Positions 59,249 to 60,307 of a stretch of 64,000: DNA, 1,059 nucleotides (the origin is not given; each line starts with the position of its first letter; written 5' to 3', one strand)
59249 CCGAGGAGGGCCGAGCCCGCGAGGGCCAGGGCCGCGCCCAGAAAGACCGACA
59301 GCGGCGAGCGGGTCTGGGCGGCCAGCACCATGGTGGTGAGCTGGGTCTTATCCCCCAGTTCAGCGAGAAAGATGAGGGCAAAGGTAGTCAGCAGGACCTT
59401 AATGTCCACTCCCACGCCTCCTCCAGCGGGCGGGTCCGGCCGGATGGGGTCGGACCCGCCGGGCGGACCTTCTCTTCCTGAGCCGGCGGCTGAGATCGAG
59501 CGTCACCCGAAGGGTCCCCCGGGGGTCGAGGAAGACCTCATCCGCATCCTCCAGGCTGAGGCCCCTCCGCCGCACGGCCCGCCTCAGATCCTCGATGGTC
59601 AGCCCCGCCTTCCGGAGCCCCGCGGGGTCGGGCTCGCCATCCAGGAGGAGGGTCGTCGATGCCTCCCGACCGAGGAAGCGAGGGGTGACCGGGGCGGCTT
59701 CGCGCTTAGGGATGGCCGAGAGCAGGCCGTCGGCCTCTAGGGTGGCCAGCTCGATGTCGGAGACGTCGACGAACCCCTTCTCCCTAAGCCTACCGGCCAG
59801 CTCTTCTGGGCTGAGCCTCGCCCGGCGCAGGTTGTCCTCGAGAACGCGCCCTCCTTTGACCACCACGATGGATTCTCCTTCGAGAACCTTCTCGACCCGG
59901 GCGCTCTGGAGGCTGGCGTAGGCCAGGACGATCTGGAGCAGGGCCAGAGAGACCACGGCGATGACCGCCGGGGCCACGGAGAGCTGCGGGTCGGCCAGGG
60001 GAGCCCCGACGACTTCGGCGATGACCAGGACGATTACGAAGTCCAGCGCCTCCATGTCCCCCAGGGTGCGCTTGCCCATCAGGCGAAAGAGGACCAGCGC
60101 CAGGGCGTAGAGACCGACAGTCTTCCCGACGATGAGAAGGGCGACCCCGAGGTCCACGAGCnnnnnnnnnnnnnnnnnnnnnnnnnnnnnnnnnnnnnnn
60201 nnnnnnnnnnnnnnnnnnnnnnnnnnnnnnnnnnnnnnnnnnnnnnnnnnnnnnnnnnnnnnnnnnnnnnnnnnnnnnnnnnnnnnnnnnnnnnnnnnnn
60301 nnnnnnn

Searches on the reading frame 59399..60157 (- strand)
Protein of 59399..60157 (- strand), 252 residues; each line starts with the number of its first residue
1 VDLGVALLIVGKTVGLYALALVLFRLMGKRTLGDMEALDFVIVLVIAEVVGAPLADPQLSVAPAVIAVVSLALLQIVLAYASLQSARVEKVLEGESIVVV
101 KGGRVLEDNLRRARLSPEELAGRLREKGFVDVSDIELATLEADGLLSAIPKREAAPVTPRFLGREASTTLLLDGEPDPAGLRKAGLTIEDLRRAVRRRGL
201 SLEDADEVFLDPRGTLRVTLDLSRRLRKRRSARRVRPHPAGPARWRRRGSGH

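Call 38: search_protein_families(library=pfam, proteins=[window:59399-60157:-], max_evalue=0.00001)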
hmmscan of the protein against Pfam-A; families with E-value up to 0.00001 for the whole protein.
window:59399-60157:- (252 aa): 2 families
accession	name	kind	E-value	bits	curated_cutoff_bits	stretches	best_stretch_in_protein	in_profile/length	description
PF04239.17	DUF421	-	4e-27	94.7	23.6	1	84-204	2-122/129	YetF C-terminal domain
PF20730.2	YetF_N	-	6.2e-06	26.4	26.5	1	13-80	9-75/76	YetF N-terminal transmembrane domain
